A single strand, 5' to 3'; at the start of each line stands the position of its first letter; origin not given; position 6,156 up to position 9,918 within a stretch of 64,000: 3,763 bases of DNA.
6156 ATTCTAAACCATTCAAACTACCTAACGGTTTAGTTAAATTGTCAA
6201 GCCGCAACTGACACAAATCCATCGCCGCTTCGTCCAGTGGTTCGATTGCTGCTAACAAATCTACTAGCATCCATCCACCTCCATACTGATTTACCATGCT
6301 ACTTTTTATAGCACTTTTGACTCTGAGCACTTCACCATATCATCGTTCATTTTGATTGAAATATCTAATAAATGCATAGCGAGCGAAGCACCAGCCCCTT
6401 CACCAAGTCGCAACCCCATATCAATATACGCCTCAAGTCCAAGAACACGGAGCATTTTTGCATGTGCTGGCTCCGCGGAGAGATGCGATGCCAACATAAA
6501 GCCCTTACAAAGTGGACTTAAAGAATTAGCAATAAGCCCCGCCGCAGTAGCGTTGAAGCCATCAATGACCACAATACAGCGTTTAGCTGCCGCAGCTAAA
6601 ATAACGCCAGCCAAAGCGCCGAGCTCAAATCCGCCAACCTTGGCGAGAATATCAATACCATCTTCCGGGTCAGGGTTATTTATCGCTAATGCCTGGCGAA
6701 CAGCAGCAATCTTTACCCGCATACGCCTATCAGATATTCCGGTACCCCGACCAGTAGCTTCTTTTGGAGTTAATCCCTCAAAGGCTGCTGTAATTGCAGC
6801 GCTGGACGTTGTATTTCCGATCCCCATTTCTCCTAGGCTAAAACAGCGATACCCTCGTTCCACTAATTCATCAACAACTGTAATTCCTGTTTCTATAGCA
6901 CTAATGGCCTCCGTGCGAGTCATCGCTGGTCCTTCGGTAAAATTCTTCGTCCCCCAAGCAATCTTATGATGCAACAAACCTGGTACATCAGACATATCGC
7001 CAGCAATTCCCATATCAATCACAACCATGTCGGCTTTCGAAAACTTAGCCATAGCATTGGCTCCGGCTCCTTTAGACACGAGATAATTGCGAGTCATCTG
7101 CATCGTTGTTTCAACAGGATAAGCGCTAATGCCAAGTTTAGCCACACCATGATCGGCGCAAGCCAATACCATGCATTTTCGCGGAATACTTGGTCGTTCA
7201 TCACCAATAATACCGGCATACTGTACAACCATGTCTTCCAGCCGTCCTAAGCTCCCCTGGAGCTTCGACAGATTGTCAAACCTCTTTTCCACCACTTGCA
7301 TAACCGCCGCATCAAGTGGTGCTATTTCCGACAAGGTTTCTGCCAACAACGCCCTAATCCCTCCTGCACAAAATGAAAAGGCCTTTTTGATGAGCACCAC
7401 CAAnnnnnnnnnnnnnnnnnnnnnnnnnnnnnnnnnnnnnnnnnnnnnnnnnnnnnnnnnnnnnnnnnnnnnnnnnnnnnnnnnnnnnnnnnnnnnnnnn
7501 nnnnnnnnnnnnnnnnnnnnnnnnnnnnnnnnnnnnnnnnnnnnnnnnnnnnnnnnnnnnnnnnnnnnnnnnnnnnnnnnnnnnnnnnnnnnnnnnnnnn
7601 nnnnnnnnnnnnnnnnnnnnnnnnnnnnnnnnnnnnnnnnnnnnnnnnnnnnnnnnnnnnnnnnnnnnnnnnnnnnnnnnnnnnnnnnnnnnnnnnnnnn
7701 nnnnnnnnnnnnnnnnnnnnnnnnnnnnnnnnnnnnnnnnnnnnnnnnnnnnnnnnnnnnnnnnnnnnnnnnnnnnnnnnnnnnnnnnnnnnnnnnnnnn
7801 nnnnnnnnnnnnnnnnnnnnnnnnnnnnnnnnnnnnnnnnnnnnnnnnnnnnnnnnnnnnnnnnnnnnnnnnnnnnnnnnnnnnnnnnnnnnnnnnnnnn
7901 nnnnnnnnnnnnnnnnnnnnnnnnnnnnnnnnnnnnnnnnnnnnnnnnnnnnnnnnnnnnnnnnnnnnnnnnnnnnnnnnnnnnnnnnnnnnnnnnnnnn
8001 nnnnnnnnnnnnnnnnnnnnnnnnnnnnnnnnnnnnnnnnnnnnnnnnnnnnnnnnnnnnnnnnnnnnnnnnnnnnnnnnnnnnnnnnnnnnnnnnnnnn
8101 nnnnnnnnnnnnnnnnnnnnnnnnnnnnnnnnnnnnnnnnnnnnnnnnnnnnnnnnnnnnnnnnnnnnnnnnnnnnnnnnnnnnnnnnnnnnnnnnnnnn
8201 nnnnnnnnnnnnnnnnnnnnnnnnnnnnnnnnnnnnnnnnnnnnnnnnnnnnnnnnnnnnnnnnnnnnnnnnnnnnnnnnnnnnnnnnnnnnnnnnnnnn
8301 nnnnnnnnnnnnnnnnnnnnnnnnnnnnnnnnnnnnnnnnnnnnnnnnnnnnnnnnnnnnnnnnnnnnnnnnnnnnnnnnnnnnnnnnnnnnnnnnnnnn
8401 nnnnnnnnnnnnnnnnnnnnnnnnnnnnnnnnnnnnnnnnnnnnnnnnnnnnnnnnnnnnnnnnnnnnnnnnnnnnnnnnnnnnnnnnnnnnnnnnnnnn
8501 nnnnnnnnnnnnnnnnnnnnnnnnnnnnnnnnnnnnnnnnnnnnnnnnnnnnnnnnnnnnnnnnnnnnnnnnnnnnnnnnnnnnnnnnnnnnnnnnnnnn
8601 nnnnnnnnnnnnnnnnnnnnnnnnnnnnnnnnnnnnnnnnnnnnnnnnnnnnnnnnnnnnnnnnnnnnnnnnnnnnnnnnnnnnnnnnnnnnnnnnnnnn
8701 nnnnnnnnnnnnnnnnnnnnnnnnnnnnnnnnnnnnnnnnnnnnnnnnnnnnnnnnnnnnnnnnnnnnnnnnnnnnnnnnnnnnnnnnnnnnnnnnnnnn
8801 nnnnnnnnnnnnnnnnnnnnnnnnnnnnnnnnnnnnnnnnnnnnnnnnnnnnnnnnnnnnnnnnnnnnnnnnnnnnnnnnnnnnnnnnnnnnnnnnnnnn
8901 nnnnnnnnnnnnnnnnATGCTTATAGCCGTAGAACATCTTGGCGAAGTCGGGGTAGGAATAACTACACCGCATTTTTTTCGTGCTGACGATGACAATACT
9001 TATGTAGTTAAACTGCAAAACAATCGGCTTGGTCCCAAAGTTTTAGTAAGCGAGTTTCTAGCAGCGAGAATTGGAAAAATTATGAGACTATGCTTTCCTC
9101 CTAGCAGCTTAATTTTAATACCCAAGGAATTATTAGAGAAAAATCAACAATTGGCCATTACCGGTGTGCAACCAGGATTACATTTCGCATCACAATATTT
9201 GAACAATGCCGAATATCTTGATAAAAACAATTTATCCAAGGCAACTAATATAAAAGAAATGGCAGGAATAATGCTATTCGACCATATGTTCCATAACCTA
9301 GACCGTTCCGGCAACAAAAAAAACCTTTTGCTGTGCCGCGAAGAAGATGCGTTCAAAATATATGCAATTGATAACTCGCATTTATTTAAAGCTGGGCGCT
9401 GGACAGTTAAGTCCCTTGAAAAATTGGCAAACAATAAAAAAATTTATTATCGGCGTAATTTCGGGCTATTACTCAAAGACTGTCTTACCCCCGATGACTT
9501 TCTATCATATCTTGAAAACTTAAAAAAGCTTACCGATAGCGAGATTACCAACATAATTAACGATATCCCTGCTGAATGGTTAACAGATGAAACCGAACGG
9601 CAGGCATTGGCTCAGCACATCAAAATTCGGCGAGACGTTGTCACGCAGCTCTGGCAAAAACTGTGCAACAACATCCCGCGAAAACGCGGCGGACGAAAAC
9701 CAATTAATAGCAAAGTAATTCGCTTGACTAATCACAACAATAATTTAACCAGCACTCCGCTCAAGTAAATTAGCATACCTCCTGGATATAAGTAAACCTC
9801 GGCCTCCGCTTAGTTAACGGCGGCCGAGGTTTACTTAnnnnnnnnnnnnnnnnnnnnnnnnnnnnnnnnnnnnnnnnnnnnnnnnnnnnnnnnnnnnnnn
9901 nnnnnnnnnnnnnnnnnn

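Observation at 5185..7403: Tandem overlapping CobT paralogs, one with a degenerate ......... motif: ArsAB-type phenolic lower-ligand activation?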

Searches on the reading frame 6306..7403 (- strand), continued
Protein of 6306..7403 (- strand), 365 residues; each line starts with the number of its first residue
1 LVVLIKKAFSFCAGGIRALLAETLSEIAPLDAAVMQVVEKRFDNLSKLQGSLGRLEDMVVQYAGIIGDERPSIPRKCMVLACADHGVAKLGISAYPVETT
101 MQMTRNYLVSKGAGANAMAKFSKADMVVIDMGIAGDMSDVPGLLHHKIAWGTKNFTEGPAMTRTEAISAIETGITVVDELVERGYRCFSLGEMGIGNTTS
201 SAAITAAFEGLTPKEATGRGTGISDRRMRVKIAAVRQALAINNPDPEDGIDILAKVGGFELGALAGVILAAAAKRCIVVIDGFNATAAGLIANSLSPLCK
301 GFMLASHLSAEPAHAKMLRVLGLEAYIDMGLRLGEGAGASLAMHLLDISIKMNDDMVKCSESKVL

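Call 27: search_solved_structures(query=window:6306-7349:-, show_alignments=5)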
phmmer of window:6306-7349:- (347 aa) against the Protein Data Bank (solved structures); distinct sequences matched with E-value up to 0.001: 10.
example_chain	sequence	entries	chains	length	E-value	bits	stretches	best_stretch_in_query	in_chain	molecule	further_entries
4hdk_A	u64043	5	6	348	4.3e-131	440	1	2-335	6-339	ArsA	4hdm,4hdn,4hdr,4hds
6b5f_A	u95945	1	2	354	1.6e-67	231.2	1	3-346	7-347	Nicotinate-nucleotide--dimethylbenzimidazole phosphoribosyltransferase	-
1wx1_A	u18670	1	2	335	2e-66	227.6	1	15-331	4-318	nicotinate-nucleotide--dimethylbenzimidazole phosphoribosyltransferase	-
1j33_A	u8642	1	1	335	3.1e-66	227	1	21-331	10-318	CobT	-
4kqj_A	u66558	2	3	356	1.7e-64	221.2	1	6-344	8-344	Nicotinate-nucleotide--dimethylbenzimidazole phosphoribosyltransferase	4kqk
1jh8_A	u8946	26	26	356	2.2e-62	214.3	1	6-344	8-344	Nicotinate Mononucleotide:5,6-Dimethylbenzimidazole Phosphoribosyltransferase | Nicotinate-nucleotide--dimethylbenzimidazole phosphoribosyltransferase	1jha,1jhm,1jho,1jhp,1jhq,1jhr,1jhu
1d0s_A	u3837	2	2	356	2.8e-62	214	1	6-344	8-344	NICOTINATE MONONUCLEOTIDE:5,6-DIMETHYLBENZIMIDAZOLE PHOSPHORIBOSYLTRANSFERASE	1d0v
4hdk_B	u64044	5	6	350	8.3e-62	212.4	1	1-346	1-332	ArsB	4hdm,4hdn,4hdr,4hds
4kqh_A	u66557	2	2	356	2.2e-61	211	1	6-344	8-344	Nicotinate-nucleotide--dimethylbenzimidazole phosphoribosyltransferase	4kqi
4kqf_A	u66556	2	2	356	2.2e-61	211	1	6-344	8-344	Nicotinate-nucleotide--dimethylbenzimidazole phosphoribosyltransferase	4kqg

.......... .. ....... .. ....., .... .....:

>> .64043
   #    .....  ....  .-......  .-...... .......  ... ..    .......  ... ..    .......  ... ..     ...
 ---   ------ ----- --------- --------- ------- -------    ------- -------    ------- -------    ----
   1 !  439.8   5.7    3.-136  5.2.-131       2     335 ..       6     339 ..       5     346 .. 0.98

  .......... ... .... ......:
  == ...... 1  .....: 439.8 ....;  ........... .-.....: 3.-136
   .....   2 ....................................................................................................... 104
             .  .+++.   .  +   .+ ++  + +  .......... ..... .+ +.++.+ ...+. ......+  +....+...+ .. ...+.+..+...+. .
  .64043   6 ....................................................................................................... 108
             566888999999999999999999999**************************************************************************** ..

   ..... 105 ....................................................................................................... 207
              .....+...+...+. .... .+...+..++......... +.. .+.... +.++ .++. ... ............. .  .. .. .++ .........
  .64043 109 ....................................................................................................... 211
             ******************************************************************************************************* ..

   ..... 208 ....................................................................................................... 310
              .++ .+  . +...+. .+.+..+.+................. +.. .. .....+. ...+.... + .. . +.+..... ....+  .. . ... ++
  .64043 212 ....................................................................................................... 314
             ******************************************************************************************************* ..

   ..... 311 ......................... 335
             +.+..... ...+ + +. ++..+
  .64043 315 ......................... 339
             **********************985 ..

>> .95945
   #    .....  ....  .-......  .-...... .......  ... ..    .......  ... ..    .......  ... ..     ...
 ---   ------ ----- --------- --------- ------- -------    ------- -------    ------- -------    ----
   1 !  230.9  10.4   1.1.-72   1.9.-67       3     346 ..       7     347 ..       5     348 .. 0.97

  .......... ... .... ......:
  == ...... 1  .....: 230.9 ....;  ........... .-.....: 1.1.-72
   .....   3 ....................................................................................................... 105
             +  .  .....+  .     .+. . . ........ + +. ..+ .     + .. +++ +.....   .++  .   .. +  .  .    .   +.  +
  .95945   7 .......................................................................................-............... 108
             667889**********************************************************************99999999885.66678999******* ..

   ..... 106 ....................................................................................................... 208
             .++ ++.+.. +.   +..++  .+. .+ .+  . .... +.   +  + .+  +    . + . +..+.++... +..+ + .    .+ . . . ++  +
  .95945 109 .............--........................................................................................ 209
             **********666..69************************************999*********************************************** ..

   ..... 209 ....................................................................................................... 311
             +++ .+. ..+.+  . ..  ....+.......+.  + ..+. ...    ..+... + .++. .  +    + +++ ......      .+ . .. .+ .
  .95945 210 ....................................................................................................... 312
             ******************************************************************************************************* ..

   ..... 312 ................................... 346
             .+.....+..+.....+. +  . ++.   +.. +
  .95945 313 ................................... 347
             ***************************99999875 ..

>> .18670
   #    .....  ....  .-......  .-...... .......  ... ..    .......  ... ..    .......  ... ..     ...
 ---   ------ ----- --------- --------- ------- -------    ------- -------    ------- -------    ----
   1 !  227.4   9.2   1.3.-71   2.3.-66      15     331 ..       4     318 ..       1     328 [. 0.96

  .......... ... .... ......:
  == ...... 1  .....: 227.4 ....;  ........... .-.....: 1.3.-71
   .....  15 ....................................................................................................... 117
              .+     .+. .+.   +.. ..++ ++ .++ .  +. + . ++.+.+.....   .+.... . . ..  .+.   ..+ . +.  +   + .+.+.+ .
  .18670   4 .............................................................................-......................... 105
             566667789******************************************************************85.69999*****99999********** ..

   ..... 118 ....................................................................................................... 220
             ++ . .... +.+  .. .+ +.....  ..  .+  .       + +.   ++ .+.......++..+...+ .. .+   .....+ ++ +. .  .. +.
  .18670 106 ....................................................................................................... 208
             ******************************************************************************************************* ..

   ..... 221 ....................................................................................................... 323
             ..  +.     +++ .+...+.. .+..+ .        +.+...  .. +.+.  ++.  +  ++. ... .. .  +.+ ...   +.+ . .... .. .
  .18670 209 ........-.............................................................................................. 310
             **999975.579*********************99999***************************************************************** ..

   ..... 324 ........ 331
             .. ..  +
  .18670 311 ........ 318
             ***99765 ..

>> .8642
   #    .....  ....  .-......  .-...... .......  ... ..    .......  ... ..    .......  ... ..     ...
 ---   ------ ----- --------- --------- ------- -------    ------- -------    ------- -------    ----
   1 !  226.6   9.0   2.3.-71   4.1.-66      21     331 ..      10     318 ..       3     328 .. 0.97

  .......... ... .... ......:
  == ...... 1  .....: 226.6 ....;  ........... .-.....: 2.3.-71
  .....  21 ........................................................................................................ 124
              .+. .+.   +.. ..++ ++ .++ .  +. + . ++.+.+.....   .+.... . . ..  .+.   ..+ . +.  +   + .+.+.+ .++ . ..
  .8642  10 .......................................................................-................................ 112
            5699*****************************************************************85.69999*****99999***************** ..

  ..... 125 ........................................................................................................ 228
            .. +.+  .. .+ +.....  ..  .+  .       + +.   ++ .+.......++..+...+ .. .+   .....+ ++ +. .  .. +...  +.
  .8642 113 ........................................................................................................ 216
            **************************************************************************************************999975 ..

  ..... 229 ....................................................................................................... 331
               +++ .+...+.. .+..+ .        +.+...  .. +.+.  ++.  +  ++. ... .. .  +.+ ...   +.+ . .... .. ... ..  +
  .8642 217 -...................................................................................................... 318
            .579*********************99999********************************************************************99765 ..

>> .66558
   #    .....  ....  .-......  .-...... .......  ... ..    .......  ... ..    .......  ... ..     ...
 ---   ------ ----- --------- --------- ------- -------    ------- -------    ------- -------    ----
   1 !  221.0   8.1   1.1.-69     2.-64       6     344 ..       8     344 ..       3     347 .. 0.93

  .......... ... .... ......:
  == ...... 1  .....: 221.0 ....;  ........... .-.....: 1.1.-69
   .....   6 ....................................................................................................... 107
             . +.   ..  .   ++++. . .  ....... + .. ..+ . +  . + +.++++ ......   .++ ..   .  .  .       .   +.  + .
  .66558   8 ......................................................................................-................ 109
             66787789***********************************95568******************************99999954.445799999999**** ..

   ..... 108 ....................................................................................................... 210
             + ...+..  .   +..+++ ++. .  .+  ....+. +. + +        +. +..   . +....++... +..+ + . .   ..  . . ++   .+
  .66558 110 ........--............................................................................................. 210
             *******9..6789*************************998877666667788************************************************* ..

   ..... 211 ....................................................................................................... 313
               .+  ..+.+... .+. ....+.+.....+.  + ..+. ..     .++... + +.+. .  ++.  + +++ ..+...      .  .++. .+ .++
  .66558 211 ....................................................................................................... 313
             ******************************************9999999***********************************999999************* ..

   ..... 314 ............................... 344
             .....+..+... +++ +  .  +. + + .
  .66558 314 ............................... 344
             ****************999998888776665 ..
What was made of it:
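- On ArsAB (heterodimeric NaMN:phenolic-base phosphoribosyltransferase): 440 bits to 4hdk_A against 231 (CobT) and 212 (ArsB) (call 27).
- Checked: S. enterica CobT has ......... in the wild type; the solved variant reads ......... (call 27).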

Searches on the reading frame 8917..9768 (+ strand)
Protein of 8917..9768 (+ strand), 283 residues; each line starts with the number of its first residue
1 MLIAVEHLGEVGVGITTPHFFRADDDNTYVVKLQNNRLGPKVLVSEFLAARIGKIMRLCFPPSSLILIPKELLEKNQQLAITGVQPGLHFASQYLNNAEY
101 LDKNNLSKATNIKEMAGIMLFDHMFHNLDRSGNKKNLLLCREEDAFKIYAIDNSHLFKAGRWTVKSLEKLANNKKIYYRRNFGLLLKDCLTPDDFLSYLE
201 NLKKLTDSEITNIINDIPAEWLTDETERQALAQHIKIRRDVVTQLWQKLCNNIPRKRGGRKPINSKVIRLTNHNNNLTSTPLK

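Call 9: search_protein_families(library=pfam, proteins=[window:8917-9768:+])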
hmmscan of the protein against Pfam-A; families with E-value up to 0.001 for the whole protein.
window:8917-9768:+ (283 aa): 1 family
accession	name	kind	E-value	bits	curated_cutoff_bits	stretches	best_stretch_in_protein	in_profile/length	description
PF20613.4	HipA_2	-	9.9e-25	87.6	27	1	10-231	7-216/240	HipA-like kinase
